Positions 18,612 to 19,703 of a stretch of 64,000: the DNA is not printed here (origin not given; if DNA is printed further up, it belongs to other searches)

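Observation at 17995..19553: Orphan two-gene nuclease module (HNH endonuclease plus translationally coupled partner) beside xerD with no methyltransferase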

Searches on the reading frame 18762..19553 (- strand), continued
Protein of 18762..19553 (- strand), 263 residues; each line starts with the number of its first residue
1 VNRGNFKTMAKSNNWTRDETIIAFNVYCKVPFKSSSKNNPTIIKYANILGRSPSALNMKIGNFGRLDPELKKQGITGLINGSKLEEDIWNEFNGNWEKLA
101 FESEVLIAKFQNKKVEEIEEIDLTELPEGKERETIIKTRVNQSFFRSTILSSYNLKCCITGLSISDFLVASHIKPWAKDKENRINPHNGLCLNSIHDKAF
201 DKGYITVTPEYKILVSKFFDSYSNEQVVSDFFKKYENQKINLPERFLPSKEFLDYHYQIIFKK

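Call 72: find_encoding_contigs(protein=P0242, flank=6000, max_places=3)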
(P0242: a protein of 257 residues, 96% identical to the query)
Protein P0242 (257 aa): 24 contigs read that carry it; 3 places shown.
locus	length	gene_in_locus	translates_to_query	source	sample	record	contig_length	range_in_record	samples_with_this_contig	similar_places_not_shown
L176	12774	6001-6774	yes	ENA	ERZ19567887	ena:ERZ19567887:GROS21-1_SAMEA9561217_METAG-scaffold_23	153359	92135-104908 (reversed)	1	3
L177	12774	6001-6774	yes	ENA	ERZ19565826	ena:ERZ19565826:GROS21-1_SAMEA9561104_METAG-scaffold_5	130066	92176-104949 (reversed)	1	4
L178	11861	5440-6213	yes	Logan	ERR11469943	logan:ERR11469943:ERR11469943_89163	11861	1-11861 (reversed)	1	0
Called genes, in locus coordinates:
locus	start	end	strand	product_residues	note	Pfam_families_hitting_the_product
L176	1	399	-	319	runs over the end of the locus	PF01040:UbiA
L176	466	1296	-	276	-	PF00378:ECH_1, PF16113:ECH_2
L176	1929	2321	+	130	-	PF14848:HU-DNA_bdg (weak), PF18291:HU-HIG, PF00216:Bac_DNA_binding (weak)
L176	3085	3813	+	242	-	-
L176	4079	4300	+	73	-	PF13560:HTH_31, PF12844:HTH_19, PF13443:HTH_26 (weak), PF01381:HTH_3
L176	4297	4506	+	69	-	-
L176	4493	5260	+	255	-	PF13391:HNH_2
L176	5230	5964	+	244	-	PF09561:RE_HpaII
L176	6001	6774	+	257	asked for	PF13391:HNH_2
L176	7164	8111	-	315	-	PF13509:S1_2, PF17783:WHD_CvfB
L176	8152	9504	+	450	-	PF04389:Peptidase_M28, PF01546:Peptidase_M20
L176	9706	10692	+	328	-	PF13310:Virulence_RhuM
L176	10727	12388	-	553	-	PF02776:TPP_enzyme_N, PF16582:TPP_enzyme_M_2, PF02775:TPP_enzyme_C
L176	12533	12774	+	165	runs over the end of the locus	PF13302:Acetyltransf_3, PF13420:Acetyltransf_4, PF00583:Acetyltransf_1, PF13673:Acetyltransf_10, PF13508:Acetyltransf_7, PF08445:FR47 (weak)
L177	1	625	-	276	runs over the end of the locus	PF00378:ECH_1, PF16113:ECH_2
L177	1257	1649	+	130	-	PF14848:HU-DNA_bdg (weak), PF18291:HU-HIG, PF00216:Bac_DNA_binding (weak)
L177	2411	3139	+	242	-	-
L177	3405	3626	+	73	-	PF13560:HTH_31, PF12844:HTH_19, PF13443:HTH_26 (weak), PF01381:HTH_3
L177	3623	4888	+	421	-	PF00145:DNA_methylase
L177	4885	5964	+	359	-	PF09561:RE_HpaII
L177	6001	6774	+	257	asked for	PF13391:HNH_2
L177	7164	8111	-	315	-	PF13509:S1_2, PF17783:WHD_CvfB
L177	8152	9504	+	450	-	PF04389:Peptidase_M28, PF01546:Peptidase_M20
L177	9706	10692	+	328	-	PF13310:Virulence_RhuM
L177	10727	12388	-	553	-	PF02776:TPP_enzyme_N, PF16582:TPP_enzyme_M_2, PF02775:TPP_enzyme_C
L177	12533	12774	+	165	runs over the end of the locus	PF13302:Acetyltransf_3, PF13420:Acetyltransf_4, PF00583:Acetyltransf_1, PF13673:Acetyltransf_10, PF13508:Acetyltransf_7, PF08445:FR47 (weak)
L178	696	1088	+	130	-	PF14848:HU-DNA_bdg (weak), PF18291:HU-HIG, PF00216:Bac_DNA_binding (weak)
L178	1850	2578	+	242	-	-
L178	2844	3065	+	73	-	PF13560:HTH_31, PF12844:HTH_19, PF13443:HTH_26 (weak), PF01381:HTH_3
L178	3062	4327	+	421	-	PF00145:DNA_methylase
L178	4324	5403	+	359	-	PF09561:RE_HpaII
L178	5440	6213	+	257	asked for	PF13391:HNH_2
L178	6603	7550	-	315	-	PF13509:S1_2, PF17783:WHD_CvfB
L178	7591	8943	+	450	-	PF04389:Peptidase_M28, PF01546:Peptidase_M20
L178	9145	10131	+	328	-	PF13310:Virulence_RhuM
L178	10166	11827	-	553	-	PF02776:TPP_enzyme_N, PF16582:TPP_enzyme_M_2, PF02775:TPP_enzyme_C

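Call 77: search_protein_families(library=phrogs, proteins=[window:18765-19529:-, L018:5793-6011:+], max_evalue=0.001)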
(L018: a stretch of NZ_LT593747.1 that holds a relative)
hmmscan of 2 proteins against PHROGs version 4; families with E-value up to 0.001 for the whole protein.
window:18765-19529:- (255 aa): 4 families
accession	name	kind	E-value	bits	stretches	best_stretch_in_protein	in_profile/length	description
phrog_20585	-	unknown function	1e-07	32.2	1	121-202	208-288/337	-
phrog_21425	-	unknown function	2.4e-07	31.4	1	125-233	196-294/319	-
phrog_23050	-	unknown function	3.6e-07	30.7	1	127-202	269-341/383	-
phrog_14240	-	unknown function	0.00027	21.3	1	123-208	185-275/315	-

L018:5793-6011:+ (73 aa): 1 family
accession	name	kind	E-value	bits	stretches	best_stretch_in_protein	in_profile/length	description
phrog_10158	-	unknown function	1.1e-18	68.6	1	10-69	5-64/125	-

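Call 78: search_dna_similar(query=window:18765-19529:-, collection=phages, mode=protein, max_rows=10)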
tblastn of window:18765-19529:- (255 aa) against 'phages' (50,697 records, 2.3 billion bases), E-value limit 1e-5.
Records with a match: 6; places in all: 6; records where one place covers at least 80% of the query: 1.
Best place of each record, by identity: <60% 6.
By first word of the organism name: Ruminococcus 2; Vibrio 2; Bacteriophage 1; Salmonella 1.
By host as written in the record: Ruminococcus sp. 2; - 1; Vibrio cyclitrophicus 10N.286.54.E5 1; Vibrio cyclitrophicus 10N.286.55.C4 1; Salmonella enterica subsp. enterica serovar Kentucky 1.
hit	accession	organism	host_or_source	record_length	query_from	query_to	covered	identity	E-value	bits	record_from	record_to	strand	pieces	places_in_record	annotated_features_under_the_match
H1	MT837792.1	Bacteriophage sp.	human fecal samples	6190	1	250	98%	42.7%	3e-67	230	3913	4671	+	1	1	record has no annotation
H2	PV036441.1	Ruminococcus phage NatCom_29429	Ruminococcus sp.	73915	120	254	53%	36.4%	5e-17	86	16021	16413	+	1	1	hypothetical protein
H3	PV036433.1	Ruminococcus phage NatCom_23091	Ruminococcus sp.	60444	120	208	35%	44.4%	4e-17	86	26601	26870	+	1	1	hypothetical protein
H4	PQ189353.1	Vibrio phage 10N.286.54.E5_PE002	Vibrio cyclitrophicus 10N.286.54.E5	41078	120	248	51%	29.3%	1e-7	58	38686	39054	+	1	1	hypothetical protein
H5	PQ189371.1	Vibrio phage 10N.286.55.C4_PE001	Vibrio cyclitrophicus 10N.286.55.C4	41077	120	248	51%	29.3%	1e-7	58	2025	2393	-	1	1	hypothetical protein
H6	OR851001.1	Salmonella phage S.Kent 1-2-1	Salmonella enterica subsp. enterica ...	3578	137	254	46%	30.4%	2e-9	63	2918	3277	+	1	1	record has no annotation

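Call 90: find_related_loci(query=A2, collection=viral_contigs, flank=5000)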
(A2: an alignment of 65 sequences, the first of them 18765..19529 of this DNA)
Query A2 (255 aa) in viral_contigs; peptide patterns used: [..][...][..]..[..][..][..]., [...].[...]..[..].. (x = any residue, [..] = any of these).
46 stretches matched a pattern; 1 encode a relative of the query (tblastn E <= 1e-3); 1 distinct loci.
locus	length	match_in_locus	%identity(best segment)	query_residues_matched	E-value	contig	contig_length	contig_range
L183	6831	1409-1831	42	110-252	3e-38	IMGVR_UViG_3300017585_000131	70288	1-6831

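Call 91: search_dna_similar(query=window:18765-19529:-, collection=plasmids, mode=protein, max_rows=15)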
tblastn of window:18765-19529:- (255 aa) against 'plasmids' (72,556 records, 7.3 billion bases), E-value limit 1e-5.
Records with a match: 208; places in all: 228; records where one place covers at least 80% of the query: 5.
Best place of each record, by identity: <60% 208.
By first word of the organism name: Bacillus 77; Acinetobacter 13; Enterobacter 9; Nostoc 7; Priestia 4; Escherichia 4; Vibrio 4; Cupriavidus 4; Rhizobium 4; Pseudomonas 4; and 49 more.
By predicted mobility (MOB-suite, as given by PLSDB): non-mobilizable 152; conjugative 30; mobilizable 26.
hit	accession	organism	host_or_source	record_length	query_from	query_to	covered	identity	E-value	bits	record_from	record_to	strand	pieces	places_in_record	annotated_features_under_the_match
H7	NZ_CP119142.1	Neisseria gonorrhoeae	Homo sapiens,whole organism,synovial ...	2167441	1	254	100%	52.0%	2e-83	278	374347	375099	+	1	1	none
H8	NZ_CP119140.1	Neisseria gonorrhoeae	Homo sapiens,whole organism,blood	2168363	1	254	100%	52.0%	2e-83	278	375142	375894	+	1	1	none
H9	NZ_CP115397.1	Hymenobacter yonginensis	whole organism,freshwater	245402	7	248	95%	43.8%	1e-67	233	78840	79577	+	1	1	HNH endonuclease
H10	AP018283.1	Chondrocystis sp. NIES-4102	-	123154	43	255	84%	28.5%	6e-9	63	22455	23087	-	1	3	hypothetical protein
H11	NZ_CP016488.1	Picosynechococcus sp. PCC 8807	cell culture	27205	40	255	85%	28.0%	4e-13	76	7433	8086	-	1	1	HNH endonuclease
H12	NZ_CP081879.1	Exiguobacterium acetylicum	Environment,soil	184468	68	254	73%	29.6%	9e-15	81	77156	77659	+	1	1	HNH endonuclease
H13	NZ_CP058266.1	Priestia megaterium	cell culture,potash salt dump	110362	102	250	58%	37.1%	6e-17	87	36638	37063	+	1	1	HNH endonuclease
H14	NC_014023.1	Priestia megaterium QM B1551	-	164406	104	248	57%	36.0%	3e-13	76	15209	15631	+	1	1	HNH endonuclease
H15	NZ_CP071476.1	Priestia megaterium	whole organism,Hypersaline environment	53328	104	248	57%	36.0%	3e-13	76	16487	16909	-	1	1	HNH endonuclease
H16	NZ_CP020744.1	Bacillus mycoides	whole organism,soil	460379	129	255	50%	40.9%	5e-25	110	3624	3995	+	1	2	HNH endonuclease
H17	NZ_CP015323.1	Priestia filamentosa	plant,Cell culture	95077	1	174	68%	29.6%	2e-7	59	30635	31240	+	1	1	HNH endonuclease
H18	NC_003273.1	Nostoc sp. PCC 7120 = FACHB-418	-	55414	49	248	78%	25.6%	1e-9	66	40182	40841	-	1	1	HNH endonuclease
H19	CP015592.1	Bacillus cereus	whole organism,garden soil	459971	107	254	58%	34.2%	5e-17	87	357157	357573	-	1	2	none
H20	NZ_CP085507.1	Bacillus cereus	soil sample,soil from tomato plant roots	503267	107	254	58%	34.2%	6e-17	87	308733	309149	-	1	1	HNH endonuclease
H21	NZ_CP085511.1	Bacillus cereus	soil sample,soil from tomato plant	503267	107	254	58%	34.2%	6e-17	87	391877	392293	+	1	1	HNH endonuclease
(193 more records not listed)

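Call 92: get_annotated_region(hit=H7, flank=5000)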
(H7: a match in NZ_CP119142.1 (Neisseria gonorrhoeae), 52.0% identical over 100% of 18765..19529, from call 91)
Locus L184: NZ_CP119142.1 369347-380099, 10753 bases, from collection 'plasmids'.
description: Neisseria gonorrhoeae strain 2022NG-0032 plasmid p2022NG-0032_1, complete sequence
organism: Neisseria gonorrhoeae (NCBI taxid 485)
taxonomy: Bacteria; Pseudomonadota; Betaproteobacteria; Neisseriales; Neisseriaceae; Neisseria; Neisseria gonorrhoeae
host: -; source: Homo sapiens,whole organism,synovial fluid; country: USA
typing (MOB-suite, as given by PLSDB): non-mobilizable
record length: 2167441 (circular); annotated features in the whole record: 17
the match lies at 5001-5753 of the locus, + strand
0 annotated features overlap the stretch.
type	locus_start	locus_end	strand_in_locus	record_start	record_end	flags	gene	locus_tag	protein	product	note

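Call 93: get_annotated_region(hit=H9, flank=5000)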
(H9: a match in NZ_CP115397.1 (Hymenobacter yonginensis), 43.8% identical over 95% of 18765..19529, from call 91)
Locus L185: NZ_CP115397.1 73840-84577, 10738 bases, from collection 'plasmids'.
description: Hymenobacter yonginensis strain KCTC 22745 plasmid unnamed2, complete sequence
organism: Hymenobacter yonginensis (NCBI taxid 748197)
taxonomy: Bacteria; Bacteroidota; Cytophagia; Cytophagales; Hymenobacteraceae; Hymenobacter; Hymenobacter yonginensis
host: -; source: whole organism,freshwater; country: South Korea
typing (MOB-suite, as given by PLSDB): non-mobilizable
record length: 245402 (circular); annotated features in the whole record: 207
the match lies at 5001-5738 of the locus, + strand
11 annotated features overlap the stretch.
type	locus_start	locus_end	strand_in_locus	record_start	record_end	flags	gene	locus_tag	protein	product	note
CDS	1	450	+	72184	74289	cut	-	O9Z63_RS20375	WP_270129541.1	relaxase/mobilization nuclease domain-containing protein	-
CDS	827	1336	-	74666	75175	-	-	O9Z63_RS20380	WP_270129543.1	hypothetical protein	-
CDS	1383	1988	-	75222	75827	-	-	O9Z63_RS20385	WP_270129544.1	hypothetical protein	-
CDS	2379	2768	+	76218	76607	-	-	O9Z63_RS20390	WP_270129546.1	helix-turn-helix transcriptional regulator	-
CDS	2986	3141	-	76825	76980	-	-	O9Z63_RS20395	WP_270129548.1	hypothetical protein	-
CDS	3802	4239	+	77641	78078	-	-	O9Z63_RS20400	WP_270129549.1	hypothetical protein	-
CDS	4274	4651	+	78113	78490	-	-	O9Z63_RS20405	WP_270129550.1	hypothetical protein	-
CDS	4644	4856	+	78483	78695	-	-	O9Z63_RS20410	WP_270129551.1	hypothetical protein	-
CDS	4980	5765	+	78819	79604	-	-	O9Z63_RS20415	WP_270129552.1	HNH endonuclease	-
CDS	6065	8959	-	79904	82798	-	-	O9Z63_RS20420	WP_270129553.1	UvrD-helicase domain-containing protein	-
CDS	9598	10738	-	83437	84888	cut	-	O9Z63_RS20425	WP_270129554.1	hypothetical protein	-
